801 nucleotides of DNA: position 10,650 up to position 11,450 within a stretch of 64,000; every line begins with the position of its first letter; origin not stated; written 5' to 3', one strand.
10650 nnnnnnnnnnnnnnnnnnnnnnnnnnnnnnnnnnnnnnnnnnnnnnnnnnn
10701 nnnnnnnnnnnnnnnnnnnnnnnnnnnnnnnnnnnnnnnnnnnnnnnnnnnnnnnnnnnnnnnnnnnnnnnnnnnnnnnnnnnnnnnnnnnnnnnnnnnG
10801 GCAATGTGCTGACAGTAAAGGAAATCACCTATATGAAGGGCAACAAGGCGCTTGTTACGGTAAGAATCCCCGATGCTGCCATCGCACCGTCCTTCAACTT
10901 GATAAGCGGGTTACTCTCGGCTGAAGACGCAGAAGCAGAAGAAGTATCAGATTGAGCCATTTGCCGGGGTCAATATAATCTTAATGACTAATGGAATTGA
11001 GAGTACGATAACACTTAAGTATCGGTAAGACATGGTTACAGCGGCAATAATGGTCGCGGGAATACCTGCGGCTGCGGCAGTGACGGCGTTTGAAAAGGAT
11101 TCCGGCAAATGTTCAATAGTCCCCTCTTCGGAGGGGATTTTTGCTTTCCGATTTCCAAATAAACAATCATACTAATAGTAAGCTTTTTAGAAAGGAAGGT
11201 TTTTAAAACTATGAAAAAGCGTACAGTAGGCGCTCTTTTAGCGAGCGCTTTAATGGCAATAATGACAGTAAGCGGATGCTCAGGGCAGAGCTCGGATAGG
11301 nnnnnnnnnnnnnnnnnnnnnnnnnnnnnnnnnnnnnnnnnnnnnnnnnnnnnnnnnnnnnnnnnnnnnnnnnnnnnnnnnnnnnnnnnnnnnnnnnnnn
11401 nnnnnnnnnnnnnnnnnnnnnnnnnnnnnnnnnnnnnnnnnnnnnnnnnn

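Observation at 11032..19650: Repeated ~100-nt GC-rich non-coding element fused to the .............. terminator (two copies), sharing a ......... hairpin loop with a third site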

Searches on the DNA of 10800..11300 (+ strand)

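Call 45: search_rna_families(source=window, start=10800, end=11300, threshold=evalue, max_evalue=10)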
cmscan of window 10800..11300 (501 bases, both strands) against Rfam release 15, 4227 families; matches with E-value up to 10: 9.
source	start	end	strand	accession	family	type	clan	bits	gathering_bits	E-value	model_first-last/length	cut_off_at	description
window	11032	11140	+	RF00195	RsmY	Gene; sRNA;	CL00106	26.9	57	0.00012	1-121/121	no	RsmY RNA family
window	11055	11150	+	RF01772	rnk_pseudo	Cis-reg; leader;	-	22.2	55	0.19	1-108/108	no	Pseudomonas rnk leader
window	11099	11161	+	RF03673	mir-2822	Gene; miRNA;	-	18.5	84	1.2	1-67/67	no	mir-2822 microRNA precursor family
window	11110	11144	+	RF01366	CRISPR-DR53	Gene; CRISPR;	-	17.7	45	1.5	1-37/37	no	CRISPR RNA direct repeat element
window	11124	11209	+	RF02697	LDH1_5p_UTR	Cis-reg;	-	17.2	113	2.9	1-102/102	no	LDH1 5'UTR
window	11085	11188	+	RF01770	rimP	Cis-reg; leader;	-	16.9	47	3.9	1-102/102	no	Gammaprotebacteria rimP leader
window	11198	11259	+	RF02063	STnc350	Gene; sRNA;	-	16.6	60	2.1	1-68/68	no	Salmonella enterica sRNA STnc350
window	11186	11219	+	RF01360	CRISPR-DR47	Gene; CRISPR;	-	15.5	39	4.3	1-37/37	no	CRISPR RNA direct repeat element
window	11272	11300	+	RF01126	sR41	Gene; snRNA; snoRNA; CD-box;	-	10.5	54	6.1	1-29/53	3'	Small nucleolar RNA sR41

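Call 47: search_rna_families(source=window, start=10950, end=11200, threshold=evalue, max_evalue=0.01, show_alignments=1)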
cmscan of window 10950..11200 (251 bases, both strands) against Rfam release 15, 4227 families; matches with E-value up to 0.01: 1.
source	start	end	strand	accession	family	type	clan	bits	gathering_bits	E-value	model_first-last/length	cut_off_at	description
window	11032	11140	+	RF00195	RsmY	Gene; sRNA;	CL00106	26.9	57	5.8e-05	1-121/121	no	RsmY RNA family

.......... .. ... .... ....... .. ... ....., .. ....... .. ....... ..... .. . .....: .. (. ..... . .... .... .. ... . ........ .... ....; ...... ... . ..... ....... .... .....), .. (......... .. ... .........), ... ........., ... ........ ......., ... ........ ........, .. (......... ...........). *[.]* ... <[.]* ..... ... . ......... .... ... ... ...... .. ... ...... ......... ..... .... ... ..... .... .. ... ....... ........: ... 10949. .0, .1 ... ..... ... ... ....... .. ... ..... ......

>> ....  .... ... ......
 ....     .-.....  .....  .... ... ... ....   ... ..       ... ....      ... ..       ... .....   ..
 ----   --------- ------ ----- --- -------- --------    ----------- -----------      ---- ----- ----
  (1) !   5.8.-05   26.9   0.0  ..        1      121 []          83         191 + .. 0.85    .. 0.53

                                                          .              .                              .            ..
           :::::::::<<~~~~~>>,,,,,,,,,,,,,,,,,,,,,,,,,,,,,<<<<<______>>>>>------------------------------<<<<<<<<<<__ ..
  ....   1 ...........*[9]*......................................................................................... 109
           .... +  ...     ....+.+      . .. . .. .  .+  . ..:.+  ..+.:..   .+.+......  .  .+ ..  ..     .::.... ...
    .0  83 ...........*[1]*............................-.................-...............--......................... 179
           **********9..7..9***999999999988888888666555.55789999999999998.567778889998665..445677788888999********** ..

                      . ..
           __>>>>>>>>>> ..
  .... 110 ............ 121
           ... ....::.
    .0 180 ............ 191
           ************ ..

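Call 56: search_dna_similar(query=window:10956-11210:+, collection=phages, mode=distant, max_evalue=1)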
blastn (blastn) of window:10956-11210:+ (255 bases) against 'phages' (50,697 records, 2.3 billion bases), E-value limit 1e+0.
Records with a match: 61; places in all: 61; records where one place covers at least 80% of the query: 0.
Best place of each record, by identity: >=99% 33; 95-99% 14; 90-95% 11; 80-90% 3.
By first word of the organism name: Streptomyces 37; Arthrobacter 3; Shigella 3; Achromobacter 3; Erwinia 2; Kosakonia 2; Escherichia 2; Aeromonas 2; Pectobacterium 2; Klebsiella 2; and 3 more.
By host as written in the record: Streptomyces lividans JI 1326 17; Streptomyces griseus ATCC 10137 9; - 5; Streptomyces sanglieri UNT16F27A 3; Streptomyces mirabilis NRRL B-2400 3; Achromobacter xylosoxidans I2BC 3; Erwinia amylovora 2; Streptomyces venezuelae ATCC 10712 2; and 11 more.
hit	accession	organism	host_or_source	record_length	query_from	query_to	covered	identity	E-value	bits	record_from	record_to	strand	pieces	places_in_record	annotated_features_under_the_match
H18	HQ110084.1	Erwinia phage ENT90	Erwinia amylovora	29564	161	200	16%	85.4%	2e-1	41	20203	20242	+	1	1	none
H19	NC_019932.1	Erwinia phage ENT90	Erwinia amylovora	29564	161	200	16%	85.4%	2e-1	41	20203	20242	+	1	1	none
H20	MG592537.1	Vibrio phage 1.170.O._10N.261.52.C3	Vibrio sp.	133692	152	186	14%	86.1%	8e-1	40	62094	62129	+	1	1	coil containing protein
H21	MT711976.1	Streptomyces phage Coruscant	Streptomyces venezuelae ATCC 10712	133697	160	191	13%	90.6%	2e-1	42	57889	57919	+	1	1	none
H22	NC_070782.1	Streptomyces phage Coruscant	Streptomyces venezuelae ATCC 10712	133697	160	191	13%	90.6%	2e-1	42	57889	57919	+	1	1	none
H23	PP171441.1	Streptomyces phage Mandalore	soil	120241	160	191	13%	90.6%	2e-1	42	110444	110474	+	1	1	record has no annotation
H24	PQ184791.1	Streptomyces phage Lululemon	Streptomyces lividans JI 1326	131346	165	190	10%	100.0%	2e-3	48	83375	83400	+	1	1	none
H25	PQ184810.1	Streptomyces phage PacManQ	Streptomyces lividans JI 1326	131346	165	190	10%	100.0%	2e-3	48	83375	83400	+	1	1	none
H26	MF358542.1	Streptomyces phage Sushi23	Streptomyces griseus ATCC 10137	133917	165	190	10%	100.0%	2e-3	48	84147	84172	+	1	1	none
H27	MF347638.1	Streptomyces phage Peebs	Streptomyces lividans JI 1326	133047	165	190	10%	100.0%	2e-3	48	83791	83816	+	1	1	none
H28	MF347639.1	Streptomyces phage Samisti12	Streptomyces griseus ATCC 10137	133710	165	190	10%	100.0%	2e-3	48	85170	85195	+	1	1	none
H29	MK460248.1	Streptomyces phage Teutsch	Streptomyces griseus ATCC 10137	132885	165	190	10%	100.0%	2e-3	48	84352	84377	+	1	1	none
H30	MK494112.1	Streptomyces phage EGole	Streptomyces griseus ATCC 10137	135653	165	190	10%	100.0%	2e-3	48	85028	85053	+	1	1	none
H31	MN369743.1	Streptomyces phage Tribute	Streptomyces griseus ATCC 10137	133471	165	190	10%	100.0%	2e-3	48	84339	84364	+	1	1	none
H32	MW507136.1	Streptomyces phage Cross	Streptomyces sanglieri UNT16F27A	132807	165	190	10%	100.0%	2e-3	48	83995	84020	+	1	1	none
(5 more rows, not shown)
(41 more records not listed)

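Call 70: build_rna_model(alignment_id=A6, structure=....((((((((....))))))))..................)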
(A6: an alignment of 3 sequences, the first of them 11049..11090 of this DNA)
Model R1 built from alignment A6 (3 sequences, 42 columns); structure: as given.
model positions 42; base pairs 8; branch points 0; effective number of sequences 3; information 1.022 bits per position. Calibrated on 0.2 Mb of random sequence (short: E-values are rough).
structure used (alignment columns):
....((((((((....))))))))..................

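Call 71: search_with_rna_model(model_id=R1, source=window, filters=off, max_evalue=10, show_alignments=6)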
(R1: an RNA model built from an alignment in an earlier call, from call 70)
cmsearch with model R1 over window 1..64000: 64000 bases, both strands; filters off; matches with E-value up to 10: 14.
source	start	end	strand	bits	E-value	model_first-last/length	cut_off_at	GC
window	11049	11090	+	64.8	2.8e-18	1-42/42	no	0.64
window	19527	19566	+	51.2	5.9e-14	1-42/42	no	0.73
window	32379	32428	+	9.8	0.89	1-42/42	no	0.64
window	53194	53230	+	9.1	1.4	1-42/42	no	0.57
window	8767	8796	+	8.6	2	1-42/42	no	0.43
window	32819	32834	+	8.5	2.2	1-42/42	no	0.62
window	60409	60447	+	8.1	3.1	1-42/42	no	0.49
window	49812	49835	+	7.2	5.7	1-42/42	no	0.5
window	31542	31570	+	7.2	5.7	1-42/42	no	0.45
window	39179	39216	+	7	6.8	1-42/42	no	0.58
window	13212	13246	+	6.8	7.6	1-42/42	no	0.46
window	57929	57943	+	6.7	8.5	1-42/42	no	0.47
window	40247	40265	+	6.5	9.6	1-42/42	no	0.37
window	25137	25159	+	6.5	9.9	1-42/42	no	0.57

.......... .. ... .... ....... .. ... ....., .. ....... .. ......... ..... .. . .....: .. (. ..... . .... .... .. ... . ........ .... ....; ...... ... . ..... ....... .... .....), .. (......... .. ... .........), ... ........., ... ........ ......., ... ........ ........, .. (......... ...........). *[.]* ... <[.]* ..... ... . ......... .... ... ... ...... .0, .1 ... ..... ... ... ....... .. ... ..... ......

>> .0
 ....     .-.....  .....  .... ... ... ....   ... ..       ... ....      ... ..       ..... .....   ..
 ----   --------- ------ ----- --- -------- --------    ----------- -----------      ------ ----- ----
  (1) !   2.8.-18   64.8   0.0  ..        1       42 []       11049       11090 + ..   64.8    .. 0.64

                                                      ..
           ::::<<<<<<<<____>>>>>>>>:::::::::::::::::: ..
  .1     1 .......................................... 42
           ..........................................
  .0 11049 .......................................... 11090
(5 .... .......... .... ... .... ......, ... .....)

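Call 73: build_rna_model(alignment_id=A7)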
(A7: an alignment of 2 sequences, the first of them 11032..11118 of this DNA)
Model R2 built from alignment A7 (2 sequences, 87 columns); structure: RNAalifold consensus.
model positions 87; base pairs 28; branch points 1; effective number of sequences 0.75; information 0.655 bits per position. Calibrated on 0.2 Mb of random sequence (short: E-values are rough).
structure used (alignment columns):
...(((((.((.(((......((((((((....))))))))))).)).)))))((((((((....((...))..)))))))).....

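Call 74: search_with_rna_model(model_id=R2, source=window, filters=off, max_evalue=10, show_alignments=3)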
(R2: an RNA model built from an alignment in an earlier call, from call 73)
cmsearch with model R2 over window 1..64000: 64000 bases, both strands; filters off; matches with E-value up to 10: 16.
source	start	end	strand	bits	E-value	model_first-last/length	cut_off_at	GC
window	11032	11118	+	116.1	5.1e-27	1-87/87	no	0.52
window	63834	63891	-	19.5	0.0081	1-87/87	no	0.34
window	19517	19587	+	15.3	0.093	1-87/87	no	0.65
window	51604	51668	-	13.2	0.31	1-87/87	no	0.43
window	11244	11320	+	12.1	0.57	1-87/87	no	0.52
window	24320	24409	+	10.1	1.9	1-87/87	no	0.42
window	51225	51277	+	9.5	2.6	1-87/87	no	0.4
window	38903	38959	+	9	3.5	1-87/87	no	0.49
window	5741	5804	+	8.7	4.2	1-87/87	no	0.31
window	32992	33054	+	8.4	4.9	1-87/87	no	0.37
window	51493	51545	+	8.3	5.4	1-87/87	no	0.36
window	33871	33946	+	8.1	5.9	1-87/87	no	0.37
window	46289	46309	+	8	6.1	58-78/87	no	0.38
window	31408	31478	-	8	6.4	1-87/87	no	0.54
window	17254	17316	+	7.9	6.8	1-87/87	no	0.41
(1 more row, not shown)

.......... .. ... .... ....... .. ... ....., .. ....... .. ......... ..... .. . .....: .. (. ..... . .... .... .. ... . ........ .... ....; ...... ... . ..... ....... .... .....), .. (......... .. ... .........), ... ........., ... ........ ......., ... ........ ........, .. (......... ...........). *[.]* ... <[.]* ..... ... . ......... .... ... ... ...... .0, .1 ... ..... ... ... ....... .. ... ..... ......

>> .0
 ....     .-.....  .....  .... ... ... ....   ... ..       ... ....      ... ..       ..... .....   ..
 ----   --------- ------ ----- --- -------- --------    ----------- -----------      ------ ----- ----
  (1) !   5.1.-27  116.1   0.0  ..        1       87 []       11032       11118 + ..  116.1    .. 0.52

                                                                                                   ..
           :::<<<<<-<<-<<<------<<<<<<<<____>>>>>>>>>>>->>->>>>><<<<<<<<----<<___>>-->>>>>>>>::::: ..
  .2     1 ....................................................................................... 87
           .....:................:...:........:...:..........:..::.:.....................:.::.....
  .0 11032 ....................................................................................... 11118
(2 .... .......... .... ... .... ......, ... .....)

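Call 81: search_with_rna_model(model_id=R1, sources=[L151, L152, L005, L015, L016, L017, L018, L146, L001], max_evalue=1)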
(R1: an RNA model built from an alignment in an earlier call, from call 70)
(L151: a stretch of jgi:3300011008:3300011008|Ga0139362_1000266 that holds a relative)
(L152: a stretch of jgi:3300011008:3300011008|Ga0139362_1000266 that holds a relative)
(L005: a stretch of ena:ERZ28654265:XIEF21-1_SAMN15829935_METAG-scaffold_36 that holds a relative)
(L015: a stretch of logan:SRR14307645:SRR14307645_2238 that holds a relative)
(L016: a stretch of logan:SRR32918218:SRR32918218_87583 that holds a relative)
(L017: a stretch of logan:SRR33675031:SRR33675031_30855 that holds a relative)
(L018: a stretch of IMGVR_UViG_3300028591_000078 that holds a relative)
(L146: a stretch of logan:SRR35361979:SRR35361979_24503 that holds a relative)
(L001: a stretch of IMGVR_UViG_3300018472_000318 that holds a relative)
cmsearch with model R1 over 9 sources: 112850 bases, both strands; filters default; matches with E-value up to 1: 4.
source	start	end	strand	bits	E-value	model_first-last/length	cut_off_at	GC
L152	17207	17248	+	64.8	4.9e-18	1-42/42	no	0.64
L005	3011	3052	+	63.4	1.3e-17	1-42/42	no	0.62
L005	9862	9901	+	51.2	1e-13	1-42/42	no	0.73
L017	979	1048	-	12.8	0.17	1-42/42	no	0.5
